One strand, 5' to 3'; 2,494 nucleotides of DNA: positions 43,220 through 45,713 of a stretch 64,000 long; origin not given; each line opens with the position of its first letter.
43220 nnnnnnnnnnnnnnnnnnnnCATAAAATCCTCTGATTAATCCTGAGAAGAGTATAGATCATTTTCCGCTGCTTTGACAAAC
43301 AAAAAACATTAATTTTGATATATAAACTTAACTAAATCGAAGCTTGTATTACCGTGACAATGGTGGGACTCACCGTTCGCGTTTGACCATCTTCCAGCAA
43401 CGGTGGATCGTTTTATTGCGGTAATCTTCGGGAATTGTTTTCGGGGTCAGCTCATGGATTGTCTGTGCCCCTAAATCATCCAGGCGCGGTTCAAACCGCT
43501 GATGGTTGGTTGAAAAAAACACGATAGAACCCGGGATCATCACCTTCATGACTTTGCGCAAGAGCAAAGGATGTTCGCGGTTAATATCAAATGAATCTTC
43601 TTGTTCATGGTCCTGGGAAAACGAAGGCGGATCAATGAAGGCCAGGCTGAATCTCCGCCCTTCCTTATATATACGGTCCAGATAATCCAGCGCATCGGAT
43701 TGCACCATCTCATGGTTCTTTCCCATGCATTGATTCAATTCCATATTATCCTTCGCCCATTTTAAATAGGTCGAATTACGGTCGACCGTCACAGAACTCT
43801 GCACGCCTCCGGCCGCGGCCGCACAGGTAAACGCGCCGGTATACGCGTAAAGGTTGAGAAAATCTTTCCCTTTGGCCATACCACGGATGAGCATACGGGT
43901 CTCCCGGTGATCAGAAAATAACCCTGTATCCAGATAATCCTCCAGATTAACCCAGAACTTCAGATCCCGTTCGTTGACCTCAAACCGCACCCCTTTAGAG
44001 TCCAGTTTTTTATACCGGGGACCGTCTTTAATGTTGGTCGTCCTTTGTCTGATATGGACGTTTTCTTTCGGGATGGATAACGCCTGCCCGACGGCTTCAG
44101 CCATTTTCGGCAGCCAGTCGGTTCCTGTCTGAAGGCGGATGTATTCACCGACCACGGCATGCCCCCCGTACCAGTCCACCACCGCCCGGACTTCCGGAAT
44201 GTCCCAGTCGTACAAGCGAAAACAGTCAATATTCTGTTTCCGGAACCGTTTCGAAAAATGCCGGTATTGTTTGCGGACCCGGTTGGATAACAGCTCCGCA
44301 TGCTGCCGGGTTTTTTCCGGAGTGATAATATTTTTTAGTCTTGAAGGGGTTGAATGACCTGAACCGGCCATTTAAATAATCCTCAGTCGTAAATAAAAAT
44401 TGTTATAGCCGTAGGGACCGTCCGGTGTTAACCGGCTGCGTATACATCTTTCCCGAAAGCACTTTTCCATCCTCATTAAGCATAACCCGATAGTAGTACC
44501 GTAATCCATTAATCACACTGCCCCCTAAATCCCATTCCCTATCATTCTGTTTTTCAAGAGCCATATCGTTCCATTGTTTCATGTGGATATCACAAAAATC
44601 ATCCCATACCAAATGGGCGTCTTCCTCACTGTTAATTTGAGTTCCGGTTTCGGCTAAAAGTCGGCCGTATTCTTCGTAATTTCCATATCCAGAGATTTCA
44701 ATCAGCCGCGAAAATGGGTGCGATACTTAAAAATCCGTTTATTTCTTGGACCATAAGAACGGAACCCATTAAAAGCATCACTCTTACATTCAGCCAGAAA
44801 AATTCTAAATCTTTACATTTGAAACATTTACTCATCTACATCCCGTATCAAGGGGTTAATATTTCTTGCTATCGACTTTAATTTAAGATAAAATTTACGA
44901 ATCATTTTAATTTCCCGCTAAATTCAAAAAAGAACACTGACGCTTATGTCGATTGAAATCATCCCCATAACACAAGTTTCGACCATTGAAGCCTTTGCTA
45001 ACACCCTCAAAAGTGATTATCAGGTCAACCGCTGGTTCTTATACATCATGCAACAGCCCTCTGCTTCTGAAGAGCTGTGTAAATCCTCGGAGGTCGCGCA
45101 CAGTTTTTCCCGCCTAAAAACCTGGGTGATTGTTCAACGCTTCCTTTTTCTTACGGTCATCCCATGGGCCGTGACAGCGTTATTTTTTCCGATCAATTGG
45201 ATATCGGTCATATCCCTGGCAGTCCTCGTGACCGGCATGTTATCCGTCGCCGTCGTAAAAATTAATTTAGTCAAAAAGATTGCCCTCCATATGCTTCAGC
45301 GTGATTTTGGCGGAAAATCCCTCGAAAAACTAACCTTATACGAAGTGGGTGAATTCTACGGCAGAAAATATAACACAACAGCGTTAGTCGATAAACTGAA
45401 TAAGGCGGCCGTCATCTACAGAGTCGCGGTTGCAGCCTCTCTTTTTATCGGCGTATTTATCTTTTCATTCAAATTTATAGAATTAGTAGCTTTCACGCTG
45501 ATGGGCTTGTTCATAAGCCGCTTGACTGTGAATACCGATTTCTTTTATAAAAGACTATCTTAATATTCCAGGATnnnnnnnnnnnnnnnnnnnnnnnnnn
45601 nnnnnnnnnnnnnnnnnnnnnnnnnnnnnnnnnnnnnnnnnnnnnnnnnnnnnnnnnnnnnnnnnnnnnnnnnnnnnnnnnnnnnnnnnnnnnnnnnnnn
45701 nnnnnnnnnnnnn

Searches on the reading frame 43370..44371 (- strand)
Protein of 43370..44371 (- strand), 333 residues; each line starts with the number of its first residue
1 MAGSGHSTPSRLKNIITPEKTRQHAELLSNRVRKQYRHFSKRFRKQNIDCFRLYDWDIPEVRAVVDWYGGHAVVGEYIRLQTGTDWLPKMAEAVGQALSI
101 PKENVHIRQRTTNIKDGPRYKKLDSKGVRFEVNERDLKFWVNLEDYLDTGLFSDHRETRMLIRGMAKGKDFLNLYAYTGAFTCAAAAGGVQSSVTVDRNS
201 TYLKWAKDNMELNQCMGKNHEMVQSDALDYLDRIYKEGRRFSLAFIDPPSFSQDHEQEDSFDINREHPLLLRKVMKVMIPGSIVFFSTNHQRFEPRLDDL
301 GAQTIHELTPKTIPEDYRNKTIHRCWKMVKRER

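Call 8: search_protein_families(library=pfam, proteins=[window:43370-44371:-], max_evalue=0.01)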
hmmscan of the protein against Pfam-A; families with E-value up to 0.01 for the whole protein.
window:43370-44371:- (333 aa): 3 families
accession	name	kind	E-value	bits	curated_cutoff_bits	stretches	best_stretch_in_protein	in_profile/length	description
PF10672.15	Methyltrans_SAM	-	1.4e-20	74.1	27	1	128-290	84-240/286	S-adenosylmethionine-dependent methyltransferase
PF03602.21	Cons_hypoth95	-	1.5e-09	38.2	24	1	165-269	39-141/182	Conserved hypothetical protein 95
PF09445.16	Methyltransf_15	-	0.0038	17.2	22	1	191-279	23-111/165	RNA cap guanine-N2 methyltransferase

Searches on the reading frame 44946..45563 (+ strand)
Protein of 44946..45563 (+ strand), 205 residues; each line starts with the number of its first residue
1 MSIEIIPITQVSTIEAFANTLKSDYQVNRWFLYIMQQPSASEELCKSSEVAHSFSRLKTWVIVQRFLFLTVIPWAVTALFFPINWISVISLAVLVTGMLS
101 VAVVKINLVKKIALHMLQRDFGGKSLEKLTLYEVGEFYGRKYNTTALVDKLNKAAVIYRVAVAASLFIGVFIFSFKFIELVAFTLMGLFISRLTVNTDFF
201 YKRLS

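Call 8: search_protein_families(library=pfam, proteins=[window:44946-45563:+], max_evalue=0.01)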
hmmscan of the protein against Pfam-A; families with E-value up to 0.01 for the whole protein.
window:44946-45563:+ (205 aa): 0 families

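Call 24: find_homologous_proteins(query=window:44946-45560:+)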
Query window:44946-45560:+ (205 aa): 4 proteins with E <= 0.001 among 368 candidates.
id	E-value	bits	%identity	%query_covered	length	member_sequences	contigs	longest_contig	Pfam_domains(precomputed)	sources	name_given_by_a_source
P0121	2.7e-124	430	100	100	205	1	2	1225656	-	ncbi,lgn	ncbi:MAG: hypothetical protein AB7S78_12960 [Candidatus Omnitrophota bacterium]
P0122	1.5e-70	255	61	100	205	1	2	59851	-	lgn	-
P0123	3.0e-56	209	50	97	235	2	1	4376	-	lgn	-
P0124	6.2e-55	204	50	97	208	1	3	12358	-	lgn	-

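Call 43: search_protein_families(library=padloc, proteins=[window:44946-45560:+], max_evalue=0.1)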
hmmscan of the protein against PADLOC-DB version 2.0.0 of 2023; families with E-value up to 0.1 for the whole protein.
window:44946-45560:+ (205 aa): 0 families

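Call 44: search_protein_families(library=ncbifam, proteins=[window:44946-45560:+], max_evalue=0.1)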
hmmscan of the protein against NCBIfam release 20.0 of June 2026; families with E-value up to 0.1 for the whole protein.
window:44946-45560:+ (205 aa): 0 families

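Call 76: search_protein_families(library=pfam, alignment_id=A6, max_evalue=1)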
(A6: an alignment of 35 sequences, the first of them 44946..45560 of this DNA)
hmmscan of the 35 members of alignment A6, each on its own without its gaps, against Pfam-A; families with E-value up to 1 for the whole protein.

A. member 1, window:44946-45560:+ (205 aa): 1 family
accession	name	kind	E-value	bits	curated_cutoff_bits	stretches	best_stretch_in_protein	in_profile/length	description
PF03699.18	UPF0182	-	0.7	8.4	27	1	11-190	101-280/770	Uncharacterised protein family (UPF0182)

B. families by the number of members that match (of 35 scanned): 25 families
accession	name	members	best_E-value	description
PF01040.23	UbiA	1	0.00026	UbiA prenyltransferase family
PF24709.1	DUF7670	1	0.0023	Domain of unknown function (DUF7670)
PF07584.16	BatA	1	0.0037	Aerotolerance regulator N-terminal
PF10003.15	DUF2244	1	0.023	Integral membrane protein (DUF2244)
PF19667.4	DUF6170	1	0.038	Family of unknown function (DUF6170)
PF19744.4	DUF6232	1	0.045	Family of unknown function (DUF6232)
PF20190.3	DUF6553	1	0.054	Family of unknown function (DUF6553)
PF20520.3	Ac45-VOA1_TM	1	0.064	V0 complex accessory subunit Ac45/VOA1 transmembrane domain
PF24082.1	SPEF2_C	1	0.073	SPEF2 C-terminal domain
PF14256.11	YwiC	1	0.074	YwiC-like protein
PF13800.11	Sigma_reg_N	1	0.1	Sigma factor regulator N-terminal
PF25147.1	Ribophorin_II_C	1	0.12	Ribophorin_II, C-terminal domain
PF11239.13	DUF3040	1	0.14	Protein of unknown function (DUF3040)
PF11127.14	YgaP-like_TM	1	0.14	Inner membrane protein YgaP-like, transmembrane domain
PF18927.5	CrtO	1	0.16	Glycosyl-4,4'-diaponeurosporenoate acyltransferase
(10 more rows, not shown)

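Call 77: search_solved_structures(query=A6, max_evalue=10)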
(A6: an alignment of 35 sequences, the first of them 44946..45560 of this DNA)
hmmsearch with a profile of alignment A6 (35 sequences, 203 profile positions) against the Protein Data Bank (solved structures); distinct sequences matched with E-value up to 10: 2.
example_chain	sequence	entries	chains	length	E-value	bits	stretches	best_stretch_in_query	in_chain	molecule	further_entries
6m97_A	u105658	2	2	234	0.21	14.8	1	58-113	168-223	Chimera protein of High affinity copper uptake protein 1 and Soluble cytochrome b562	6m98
6iva_A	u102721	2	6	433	3.6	10.7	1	34-91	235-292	Oxaloacetate decarboxylase beta chain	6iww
